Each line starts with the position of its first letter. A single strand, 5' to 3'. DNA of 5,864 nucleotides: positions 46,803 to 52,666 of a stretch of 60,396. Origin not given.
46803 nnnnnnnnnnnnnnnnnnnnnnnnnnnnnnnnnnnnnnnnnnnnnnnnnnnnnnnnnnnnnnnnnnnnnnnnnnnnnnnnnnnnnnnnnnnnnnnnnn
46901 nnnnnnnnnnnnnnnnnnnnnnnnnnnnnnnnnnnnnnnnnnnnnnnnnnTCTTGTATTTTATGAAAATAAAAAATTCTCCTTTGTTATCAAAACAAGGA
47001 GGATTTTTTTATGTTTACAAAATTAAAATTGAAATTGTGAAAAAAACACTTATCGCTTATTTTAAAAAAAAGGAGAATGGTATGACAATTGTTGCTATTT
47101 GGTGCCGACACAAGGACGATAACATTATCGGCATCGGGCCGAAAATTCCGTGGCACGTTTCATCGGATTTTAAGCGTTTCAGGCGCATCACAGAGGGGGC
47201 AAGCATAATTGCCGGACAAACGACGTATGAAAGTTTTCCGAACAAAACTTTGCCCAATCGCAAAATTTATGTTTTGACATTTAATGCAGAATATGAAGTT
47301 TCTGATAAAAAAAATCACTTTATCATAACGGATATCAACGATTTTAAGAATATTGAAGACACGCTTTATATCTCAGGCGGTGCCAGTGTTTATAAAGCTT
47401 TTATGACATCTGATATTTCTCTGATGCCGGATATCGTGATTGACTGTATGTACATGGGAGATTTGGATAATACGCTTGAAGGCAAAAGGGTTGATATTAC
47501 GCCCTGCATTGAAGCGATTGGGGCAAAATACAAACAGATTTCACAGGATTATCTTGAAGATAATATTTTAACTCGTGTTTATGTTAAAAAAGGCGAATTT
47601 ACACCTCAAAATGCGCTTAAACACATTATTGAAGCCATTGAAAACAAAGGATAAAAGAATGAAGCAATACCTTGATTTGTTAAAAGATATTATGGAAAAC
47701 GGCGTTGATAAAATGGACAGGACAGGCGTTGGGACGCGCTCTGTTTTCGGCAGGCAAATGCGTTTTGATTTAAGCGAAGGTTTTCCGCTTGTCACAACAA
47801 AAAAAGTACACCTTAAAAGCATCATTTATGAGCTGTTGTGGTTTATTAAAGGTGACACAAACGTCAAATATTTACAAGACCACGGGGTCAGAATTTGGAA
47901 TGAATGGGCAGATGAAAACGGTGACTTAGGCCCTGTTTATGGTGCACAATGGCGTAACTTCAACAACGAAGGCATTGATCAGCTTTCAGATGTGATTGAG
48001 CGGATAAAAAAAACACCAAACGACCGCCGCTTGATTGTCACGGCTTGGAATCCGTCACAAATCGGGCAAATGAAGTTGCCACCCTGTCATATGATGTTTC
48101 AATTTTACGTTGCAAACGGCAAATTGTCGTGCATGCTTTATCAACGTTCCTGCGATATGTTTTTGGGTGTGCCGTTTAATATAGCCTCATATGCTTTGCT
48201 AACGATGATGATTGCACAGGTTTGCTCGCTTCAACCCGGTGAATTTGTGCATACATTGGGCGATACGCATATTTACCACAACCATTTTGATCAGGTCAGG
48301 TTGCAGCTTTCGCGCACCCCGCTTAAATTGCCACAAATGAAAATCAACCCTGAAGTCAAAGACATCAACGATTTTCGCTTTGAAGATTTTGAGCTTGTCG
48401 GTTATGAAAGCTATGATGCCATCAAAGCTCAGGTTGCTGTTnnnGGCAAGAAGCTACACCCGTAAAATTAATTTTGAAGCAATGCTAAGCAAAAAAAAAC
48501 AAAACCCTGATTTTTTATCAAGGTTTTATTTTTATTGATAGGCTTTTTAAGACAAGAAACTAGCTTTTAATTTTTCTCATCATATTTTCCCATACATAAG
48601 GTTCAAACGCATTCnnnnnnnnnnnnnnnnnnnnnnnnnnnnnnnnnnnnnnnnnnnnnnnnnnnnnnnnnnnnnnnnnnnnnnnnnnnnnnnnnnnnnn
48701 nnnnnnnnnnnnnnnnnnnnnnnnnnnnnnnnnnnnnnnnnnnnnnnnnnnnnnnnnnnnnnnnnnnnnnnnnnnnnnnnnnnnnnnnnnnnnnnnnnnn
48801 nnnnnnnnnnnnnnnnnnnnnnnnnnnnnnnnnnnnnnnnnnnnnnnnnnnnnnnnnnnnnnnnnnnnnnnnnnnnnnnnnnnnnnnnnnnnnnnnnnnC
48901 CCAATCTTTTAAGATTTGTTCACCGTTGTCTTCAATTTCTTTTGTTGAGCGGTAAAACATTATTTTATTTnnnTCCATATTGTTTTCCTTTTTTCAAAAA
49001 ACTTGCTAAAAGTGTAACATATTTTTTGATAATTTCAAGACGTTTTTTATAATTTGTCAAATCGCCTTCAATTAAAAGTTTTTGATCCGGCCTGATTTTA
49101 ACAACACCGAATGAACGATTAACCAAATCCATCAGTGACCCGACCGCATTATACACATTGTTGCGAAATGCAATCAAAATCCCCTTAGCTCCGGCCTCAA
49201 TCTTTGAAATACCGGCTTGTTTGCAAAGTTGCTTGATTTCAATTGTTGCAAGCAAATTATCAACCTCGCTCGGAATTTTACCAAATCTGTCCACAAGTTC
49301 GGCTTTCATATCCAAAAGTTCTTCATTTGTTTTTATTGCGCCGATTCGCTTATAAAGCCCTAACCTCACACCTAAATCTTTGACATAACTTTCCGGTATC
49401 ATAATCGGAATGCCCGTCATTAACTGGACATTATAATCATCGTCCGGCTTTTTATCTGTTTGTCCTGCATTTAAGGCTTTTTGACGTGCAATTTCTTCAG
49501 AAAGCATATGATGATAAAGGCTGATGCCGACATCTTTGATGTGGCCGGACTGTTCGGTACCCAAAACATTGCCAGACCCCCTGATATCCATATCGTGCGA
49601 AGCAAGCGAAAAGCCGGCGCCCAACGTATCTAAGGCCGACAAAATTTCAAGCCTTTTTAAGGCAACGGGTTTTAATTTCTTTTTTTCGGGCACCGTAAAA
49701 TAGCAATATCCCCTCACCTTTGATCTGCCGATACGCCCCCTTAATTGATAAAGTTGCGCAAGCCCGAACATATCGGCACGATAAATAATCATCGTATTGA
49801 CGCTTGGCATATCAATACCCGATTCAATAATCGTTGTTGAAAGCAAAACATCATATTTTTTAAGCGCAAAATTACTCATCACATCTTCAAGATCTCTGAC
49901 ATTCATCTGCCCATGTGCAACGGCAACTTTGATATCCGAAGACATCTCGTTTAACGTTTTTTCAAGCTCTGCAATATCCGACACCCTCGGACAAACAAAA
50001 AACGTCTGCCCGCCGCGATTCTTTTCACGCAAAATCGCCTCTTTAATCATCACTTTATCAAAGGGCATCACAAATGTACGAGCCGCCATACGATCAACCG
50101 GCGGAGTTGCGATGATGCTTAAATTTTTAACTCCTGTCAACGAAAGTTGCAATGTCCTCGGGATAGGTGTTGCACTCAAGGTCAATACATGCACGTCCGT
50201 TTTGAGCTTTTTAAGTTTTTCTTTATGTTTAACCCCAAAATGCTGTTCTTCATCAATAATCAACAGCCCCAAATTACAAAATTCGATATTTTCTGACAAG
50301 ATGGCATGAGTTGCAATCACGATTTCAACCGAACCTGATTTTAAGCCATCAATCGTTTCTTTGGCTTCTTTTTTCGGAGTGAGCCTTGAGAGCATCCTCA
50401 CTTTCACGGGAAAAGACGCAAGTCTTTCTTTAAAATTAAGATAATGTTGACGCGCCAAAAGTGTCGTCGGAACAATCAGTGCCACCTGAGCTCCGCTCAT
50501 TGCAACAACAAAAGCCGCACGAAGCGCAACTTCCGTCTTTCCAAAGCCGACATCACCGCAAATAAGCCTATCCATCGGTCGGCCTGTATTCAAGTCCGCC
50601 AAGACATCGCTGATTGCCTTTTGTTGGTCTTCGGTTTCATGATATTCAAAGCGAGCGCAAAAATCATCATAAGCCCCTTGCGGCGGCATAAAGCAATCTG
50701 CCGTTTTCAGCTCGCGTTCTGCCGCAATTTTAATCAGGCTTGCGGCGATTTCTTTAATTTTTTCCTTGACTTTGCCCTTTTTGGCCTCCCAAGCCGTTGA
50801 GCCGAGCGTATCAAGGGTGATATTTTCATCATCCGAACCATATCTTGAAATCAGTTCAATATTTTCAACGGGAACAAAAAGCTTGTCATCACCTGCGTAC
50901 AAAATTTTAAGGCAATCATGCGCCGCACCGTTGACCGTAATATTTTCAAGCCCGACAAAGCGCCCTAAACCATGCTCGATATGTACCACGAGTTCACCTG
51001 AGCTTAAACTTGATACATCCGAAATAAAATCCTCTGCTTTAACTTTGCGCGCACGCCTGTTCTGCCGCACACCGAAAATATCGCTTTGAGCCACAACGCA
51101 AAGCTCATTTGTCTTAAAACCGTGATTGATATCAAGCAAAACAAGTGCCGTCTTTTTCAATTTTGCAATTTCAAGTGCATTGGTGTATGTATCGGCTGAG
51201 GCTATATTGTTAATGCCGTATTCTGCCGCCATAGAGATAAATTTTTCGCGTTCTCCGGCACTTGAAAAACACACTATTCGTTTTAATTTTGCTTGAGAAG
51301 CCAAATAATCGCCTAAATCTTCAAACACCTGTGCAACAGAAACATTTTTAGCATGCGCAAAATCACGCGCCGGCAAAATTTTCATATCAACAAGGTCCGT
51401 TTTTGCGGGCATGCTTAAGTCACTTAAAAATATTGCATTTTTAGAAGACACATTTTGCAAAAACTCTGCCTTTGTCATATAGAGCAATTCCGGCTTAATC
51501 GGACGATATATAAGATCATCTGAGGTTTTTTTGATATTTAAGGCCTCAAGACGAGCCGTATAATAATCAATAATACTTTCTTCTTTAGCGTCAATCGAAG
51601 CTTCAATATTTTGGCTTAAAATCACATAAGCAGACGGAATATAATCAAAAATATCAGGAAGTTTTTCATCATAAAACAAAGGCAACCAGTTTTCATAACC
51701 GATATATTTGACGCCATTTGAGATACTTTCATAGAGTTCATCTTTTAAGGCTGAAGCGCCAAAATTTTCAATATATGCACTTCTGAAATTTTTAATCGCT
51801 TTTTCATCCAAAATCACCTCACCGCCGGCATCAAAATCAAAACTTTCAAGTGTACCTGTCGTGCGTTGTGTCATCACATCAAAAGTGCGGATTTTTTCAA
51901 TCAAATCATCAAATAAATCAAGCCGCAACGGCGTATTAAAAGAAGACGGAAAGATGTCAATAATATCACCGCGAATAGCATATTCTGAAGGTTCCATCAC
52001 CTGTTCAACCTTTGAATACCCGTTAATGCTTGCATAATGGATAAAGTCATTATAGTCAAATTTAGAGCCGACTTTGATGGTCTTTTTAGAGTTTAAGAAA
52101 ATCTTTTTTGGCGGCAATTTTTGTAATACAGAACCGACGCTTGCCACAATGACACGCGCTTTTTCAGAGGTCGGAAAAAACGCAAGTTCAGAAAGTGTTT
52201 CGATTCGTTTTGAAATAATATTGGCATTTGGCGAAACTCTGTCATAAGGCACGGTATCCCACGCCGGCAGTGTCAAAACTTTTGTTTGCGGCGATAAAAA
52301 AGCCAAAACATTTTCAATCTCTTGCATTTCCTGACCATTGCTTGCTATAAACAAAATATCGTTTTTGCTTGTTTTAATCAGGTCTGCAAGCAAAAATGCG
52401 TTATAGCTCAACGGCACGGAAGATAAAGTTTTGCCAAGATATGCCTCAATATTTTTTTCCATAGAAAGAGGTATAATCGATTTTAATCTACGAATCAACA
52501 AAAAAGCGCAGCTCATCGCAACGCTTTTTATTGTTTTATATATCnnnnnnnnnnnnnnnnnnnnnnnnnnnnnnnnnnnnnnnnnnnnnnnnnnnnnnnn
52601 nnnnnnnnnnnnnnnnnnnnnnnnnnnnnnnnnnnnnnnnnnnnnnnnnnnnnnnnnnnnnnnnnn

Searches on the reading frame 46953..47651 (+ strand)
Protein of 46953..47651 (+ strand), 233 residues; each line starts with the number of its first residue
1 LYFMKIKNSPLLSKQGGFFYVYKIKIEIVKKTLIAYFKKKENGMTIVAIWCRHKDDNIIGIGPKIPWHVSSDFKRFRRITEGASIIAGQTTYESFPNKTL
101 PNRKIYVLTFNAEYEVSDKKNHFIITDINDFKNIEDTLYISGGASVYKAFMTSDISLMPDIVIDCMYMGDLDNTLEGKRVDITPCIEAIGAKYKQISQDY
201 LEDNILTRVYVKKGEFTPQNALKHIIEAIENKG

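Call 44: search_protein_families(library=pfam, proteins=[window:46953-47651:+], max_evalue=0.0001)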
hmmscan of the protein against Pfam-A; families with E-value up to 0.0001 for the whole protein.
window:46953-47651:+ (233 aa): 1 family
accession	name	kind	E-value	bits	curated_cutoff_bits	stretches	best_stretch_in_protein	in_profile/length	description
PF00186.24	DHFR_1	-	7.1e-24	84.7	25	1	46-153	2-107/159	Dihydrofolate reductase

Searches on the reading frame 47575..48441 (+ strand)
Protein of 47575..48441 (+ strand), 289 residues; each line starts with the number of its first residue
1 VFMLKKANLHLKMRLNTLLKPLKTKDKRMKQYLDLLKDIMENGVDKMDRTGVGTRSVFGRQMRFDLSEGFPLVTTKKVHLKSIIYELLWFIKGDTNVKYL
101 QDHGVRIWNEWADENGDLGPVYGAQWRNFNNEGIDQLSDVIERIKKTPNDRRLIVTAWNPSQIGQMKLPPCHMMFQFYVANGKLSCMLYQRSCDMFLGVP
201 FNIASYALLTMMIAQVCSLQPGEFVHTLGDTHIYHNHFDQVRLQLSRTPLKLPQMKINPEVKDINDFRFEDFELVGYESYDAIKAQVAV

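Call 45: search_protein_families(library=pfam, proteins=[window:47575-48441:+], max_evalue=0.0001)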
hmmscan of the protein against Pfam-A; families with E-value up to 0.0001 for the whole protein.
window:47575-48441:+ (289 aa): 1 family
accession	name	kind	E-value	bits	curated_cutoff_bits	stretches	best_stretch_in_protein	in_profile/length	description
PF00303.24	Thymidylat_synt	-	1.7e-126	421.3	24.3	1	30-289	1-266/266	Thymidylate synthase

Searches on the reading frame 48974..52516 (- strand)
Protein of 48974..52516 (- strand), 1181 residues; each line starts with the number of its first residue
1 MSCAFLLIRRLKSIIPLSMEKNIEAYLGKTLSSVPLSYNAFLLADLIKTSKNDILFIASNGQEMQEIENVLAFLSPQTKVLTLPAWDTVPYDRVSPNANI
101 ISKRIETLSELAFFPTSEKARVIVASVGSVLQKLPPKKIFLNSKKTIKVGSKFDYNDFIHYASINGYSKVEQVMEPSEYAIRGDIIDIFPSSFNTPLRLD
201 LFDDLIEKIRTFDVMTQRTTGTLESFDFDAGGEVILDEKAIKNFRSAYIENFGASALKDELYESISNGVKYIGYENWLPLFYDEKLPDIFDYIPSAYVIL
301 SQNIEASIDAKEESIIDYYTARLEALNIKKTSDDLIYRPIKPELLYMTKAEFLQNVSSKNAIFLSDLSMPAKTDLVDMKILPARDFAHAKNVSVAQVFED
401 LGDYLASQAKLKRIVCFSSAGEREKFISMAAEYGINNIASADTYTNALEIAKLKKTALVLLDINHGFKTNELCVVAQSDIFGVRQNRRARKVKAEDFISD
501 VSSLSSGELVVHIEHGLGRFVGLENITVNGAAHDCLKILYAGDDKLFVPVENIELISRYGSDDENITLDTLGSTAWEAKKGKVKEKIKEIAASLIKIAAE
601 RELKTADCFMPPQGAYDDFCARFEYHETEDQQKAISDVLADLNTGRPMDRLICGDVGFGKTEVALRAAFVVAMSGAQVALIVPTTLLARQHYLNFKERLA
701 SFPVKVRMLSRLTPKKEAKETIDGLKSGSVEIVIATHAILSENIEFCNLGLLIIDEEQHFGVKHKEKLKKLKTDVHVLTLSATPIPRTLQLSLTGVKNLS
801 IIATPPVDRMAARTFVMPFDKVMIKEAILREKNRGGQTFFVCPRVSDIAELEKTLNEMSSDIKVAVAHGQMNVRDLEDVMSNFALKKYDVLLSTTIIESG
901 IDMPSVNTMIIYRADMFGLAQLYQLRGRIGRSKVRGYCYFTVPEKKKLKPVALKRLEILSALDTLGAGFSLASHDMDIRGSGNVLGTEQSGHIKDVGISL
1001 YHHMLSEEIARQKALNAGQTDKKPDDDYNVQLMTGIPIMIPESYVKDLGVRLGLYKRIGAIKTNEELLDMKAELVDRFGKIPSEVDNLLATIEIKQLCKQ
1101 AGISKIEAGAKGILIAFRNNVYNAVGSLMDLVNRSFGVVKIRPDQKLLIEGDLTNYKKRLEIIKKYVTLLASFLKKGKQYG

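Call 45: search_protein_families(library=pfam, proteins=[window:48974-52516:-], max_evalue=0.0001)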
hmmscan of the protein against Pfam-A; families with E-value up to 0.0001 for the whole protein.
window:48974-52516:- (1181 aa): 6 families
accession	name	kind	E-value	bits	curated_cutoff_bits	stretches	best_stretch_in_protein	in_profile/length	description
PF03461.20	TRCF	-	1.8e-27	96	25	1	1036-1120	3-87/95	TRCF domain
PF00270.35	DEAD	-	1e-25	90.8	26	1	628-789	1-164/167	DEAD/DEAH box helicase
PF00271.37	Helicase_C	-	1.1e-24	87.2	23.5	1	826-932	8-109/110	Helicase conserved C-terminal domain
PF02559.22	CarD_TRCF_RID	-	2.7e-19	69.4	23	1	504-559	1-56/57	CarD-like/TRCF RID domain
PF17757.6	UvrB_inter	-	2e-18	66.7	22.9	1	147-226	3-83/91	UvrB interaction domain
PF00176.29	SNF2-rel_dom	-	5.8e-05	22.8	24.9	0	637-790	7-169/290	SNF2-related domain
